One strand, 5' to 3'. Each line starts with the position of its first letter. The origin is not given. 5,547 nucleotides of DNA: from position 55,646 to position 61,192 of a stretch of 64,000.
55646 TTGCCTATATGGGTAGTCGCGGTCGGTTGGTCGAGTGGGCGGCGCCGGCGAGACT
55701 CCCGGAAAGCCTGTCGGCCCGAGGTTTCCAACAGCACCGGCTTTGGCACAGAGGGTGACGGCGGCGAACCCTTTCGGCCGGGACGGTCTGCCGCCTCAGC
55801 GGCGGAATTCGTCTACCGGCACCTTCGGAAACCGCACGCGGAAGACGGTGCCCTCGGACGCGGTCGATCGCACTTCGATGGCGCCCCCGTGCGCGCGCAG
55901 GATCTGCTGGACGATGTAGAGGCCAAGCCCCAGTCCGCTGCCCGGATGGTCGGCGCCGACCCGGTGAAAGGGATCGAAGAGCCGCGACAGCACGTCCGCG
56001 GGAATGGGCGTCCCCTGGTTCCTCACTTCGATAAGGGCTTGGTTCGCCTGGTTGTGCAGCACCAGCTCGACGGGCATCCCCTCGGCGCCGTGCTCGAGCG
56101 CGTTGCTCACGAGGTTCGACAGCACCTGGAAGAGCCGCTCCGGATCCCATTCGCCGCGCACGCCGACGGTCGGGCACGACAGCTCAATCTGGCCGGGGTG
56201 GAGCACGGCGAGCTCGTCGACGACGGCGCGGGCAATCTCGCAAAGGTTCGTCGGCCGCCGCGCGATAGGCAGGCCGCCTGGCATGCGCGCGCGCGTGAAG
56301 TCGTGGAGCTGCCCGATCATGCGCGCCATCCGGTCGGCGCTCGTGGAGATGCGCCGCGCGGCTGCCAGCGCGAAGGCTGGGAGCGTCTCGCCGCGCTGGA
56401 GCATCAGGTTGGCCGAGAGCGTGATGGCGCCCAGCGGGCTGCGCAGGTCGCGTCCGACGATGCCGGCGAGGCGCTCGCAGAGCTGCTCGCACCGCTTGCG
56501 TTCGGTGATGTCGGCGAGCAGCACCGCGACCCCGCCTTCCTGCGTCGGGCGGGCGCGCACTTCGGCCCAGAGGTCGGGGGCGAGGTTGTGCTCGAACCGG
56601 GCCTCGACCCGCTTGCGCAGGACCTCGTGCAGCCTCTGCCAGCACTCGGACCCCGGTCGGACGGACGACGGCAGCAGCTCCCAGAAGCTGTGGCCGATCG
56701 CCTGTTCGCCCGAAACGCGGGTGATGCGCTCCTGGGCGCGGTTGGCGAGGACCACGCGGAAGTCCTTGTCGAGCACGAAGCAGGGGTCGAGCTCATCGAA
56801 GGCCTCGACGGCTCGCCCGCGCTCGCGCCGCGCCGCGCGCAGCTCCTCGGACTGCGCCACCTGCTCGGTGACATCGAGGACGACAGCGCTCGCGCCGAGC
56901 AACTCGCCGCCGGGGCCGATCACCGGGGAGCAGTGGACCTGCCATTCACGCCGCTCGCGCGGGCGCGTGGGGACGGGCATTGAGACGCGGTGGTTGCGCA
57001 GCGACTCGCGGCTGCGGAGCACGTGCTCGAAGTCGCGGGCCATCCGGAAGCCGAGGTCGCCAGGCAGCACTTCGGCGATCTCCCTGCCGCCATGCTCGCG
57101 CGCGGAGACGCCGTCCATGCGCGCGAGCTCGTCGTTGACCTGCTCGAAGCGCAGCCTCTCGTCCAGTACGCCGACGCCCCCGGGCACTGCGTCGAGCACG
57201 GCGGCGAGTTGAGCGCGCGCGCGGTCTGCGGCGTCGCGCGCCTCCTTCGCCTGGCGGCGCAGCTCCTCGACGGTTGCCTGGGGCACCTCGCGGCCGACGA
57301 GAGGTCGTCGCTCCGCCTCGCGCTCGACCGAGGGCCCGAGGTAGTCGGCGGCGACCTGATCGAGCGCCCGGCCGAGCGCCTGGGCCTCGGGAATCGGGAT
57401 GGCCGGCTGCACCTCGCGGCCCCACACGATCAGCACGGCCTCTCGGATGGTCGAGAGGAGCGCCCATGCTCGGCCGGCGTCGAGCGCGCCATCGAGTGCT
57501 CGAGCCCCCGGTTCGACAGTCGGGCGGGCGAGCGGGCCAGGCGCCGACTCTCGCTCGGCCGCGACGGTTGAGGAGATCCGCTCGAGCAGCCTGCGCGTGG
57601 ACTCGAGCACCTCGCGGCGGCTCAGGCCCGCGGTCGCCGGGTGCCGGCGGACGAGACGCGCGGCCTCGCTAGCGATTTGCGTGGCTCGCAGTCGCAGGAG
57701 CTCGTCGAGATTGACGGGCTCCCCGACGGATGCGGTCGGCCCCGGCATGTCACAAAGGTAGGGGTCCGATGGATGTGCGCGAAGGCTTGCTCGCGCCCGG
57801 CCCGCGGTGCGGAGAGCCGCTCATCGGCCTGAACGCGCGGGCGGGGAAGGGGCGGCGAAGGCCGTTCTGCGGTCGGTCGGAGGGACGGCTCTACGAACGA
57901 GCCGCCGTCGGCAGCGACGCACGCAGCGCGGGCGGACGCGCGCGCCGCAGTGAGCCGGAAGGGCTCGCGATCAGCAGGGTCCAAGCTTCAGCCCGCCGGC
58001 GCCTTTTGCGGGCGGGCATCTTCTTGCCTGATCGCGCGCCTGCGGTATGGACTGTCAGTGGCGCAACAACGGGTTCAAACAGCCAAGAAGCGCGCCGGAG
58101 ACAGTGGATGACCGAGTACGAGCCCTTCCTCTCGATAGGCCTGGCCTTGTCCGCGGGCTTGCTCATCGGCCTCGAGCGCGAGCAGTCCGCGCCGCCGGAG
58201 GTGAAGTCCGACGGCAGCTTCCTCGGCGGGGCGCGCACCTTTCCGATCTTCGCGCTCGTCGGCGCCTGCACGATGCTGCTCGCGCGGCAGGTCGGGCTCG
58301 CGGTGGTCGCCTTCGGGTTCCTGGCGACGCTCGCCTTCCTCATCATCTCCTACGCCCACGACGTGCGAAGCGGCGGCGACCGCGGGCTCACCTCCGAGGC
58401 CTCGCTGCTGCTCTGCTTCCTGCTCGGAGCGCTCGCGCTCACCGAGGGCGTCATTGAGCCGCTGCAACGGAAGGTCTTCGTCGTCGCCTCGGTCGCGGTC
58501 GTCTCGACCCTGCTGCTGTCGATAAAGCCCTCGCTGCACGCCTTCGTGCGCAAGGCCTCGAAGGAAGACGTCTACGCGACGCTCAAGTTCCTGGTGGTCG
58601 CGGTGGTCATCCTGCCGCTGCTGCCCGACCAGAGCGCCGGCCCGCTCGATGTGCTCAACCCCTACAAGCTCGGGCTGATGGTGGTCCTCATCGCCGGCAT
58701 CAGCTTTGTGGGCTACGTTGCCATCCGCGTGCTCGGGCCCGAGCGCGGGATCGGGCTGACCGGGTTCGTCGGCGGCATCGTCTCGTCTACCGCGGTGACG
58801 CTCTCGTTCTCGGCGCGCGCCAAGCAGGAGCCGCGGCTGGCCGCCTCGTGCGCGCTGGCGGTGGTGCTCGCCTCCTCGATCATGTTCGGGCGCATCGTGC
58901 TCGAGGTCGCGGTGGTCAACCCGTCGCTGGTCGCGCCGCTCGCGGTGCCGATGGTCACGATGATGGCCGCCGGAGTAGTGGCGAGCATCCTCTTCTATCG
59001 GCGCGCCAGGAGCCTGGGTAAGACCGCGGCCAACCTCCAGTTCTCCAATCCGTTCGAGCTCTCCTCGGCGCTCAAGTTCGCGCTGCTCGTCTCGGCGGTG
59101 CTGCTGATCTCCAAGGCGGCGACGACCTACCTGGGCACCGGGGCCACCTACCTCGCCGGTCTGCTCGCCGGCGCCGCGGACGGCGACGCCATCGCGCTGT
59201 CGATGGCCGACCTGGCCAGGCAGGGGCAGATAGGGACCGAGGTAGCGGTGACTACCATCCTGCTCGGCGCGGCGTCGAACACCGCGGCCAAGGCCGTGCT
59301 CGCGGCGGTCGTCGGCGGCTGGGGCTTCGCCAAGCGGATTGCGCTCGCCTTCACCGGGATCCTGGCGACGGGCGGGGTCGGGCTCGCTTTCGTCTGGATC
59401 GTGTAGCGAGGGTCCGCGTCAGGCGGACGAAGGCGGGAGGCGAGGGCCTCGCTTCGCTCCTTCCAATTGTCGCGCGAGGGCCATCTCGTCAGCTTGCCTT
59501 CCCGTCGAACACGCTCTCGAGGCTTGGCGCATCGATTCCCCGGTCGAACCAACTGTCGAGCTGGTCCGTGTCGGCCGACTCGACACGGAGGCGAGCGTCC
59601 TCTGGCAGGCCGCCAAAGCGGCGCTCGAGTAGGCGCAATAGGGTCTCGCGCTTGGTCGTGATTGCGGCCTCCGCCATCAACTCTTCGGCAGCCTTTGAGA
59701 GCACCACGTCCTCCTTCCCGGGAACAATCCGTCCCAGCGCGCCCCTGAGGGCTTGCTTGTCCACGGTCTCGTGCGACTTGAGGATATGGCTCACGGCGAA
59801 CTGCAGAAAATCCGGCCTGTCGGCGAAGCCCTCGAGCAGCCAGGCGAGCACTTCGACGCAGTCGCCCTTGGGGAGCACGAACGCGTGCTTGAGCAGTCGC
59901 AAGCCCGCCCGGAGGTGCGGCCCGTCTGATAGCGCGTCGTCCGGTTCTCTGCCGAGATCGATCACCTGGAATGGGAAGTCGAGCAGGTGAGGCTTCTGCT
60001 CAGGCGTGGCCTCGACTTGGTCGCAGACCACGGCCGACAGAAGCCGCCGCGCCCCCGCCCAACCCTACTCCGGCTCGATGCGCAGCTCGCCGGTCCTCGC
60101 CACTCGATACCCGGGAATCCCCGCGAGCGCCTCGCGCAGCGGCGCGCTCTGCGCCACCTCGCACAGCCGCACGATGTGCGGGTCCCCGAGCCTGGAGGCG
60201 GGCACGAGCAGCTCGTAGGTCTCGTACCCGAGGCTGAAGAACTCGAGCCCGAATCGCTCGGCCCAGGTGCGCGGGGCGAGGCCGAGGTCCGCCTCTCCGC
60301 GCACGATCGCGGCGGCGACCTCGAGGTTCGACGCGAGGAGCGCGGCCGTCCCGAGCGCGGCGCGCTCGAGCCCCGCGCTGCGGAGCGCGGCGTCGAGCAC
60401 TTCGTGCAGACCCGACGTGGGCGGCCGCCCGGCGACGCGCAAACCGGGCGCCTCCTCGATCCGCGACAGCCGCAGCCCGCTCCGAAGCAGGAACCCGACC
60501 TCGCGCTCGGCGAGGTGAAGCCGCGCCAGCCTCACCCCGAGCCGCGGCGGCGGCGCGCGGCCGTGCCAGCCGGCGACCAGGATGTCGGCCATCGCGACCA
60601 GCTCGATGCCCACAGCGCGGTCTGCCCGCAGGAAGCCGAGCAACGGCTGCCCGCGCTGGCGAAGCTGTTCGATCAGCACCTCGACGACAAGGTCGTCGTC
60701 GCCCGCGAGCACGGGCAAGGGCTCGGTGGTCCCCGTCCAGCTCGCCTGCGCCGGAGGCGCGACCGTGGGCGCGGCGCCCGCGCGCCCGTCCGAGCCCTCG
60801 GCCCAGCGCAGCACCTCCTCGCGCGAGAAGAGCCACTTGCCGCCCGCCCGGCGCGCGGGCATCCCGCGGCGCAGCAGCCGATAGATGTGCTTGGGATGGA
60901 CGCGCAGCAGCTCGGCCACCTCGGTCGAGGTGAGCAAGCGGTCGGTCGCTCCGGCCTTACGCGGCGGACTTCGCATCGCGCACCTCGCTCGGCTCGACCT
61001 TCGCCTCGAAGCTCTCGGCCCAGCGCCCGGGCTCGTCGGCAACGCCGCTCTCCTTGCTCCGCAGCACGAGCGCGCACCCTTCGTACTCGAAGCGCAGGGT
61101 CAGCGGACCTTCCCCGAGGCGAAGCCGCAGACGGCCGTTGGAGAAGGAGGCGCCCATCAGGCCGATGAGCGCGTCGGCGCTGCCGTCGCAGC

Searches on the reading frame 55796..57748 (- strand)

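Call 103: search_protein_families(library=pfam, proteins=[window:55796-57748:-], max_evalue=0.0001)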
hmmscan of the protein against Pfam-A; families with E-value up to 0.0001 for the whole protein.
window:55796-57748:- (650 aa): 7 families
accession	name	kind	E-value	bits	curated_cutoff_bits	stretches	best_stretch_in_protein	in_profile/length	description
PF08448.16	PAS_4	-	5.9e-30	104.2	23.1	2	185-297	1-109/110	PAS fold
PF02518.31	HATPase_c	-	8.1e-26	91.1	26.4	1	535-642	2-109/111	Histidine kinase-, DNA gyrase B-, and HSP90-like ATPase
PF00989.32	PAS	-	4.1e-16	59.4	22.6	2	180-293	2-113/113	PAS fold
PF13426.13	PAS_9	-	6.3e-13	49.3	27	1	321-416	2-103/103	PAS domain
PF12860.13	PAS_7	-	1.1e-07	32.5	27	1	325-422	10-115/115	PAS fold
PF00512.31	HisKA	-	3.2e-06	27.5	26.9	1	428-487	6-63/66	His Kinase A (phospho-acceptor) domain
PF13188.13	PAS_8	-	9.6e-05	22.6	21.8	0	180-232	2-51/65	PAS domain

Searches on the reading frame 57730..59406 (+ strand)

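Call 103: search_protein_families(library=pfam, proteins=[window:57730-59406:+], max_evalue=0.0001)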
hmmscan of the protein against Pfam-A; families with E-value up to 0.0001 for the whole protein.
window:57730-59406:+ (558 aa): 2 families
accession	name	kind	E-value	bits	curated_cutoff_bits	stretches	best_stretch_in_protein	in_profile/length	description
PF13194.11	DUF4010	-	2.4e-63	214.1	30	1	319-529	1-210/210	Domain of unknown function (DUF4010)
PF02308.21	MgtC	-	1e-13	52.1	31.4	1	137-259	2-116/121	MgtC family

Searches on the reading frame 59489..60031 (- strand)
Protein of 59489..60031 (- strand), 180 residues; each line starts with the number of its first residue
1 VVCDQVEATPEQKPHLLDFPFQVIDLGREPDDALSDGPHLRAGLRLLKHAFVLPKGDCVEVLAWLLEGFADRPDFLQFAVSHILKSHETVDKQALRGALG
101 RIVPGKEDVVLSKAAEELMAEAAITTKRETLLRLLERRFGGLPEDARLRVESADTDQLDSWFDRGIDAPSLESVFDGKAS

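Call 43: search_protein_families(library=pfam, proteins=[window:59489-60031:-], max_evalue=0.01)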
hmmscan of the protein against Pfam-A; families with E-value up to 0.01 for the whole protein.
window:59489-60031:- (180 aa): 1 family
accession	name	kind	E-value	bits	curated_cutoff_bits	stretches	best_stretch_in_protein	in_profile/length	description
PF14261.11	DUF4351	-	0.0003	21.2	25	1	128-160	9-41/59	Domain of unknown function (DUF4351)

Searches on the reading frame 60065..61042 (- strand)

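Call 43: search_protein_families(library=pfam, proteins=[window:60065-61042:-], max_evalue=0.01)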
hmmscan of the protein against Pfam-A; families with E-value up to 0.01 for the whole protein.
window:60065-61042:- (325 aa): 2 families
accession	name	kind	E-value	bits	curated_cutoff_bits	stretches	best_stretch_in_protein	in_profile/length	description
PF12727.12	PBP_like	-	2.2e-23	82.9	27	1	172-297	61-192/193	PBP superfamily domain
PF12728.13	HTH_17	-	6e-13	49.3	27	1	36-83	1-49/51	Helix-turn-helix domain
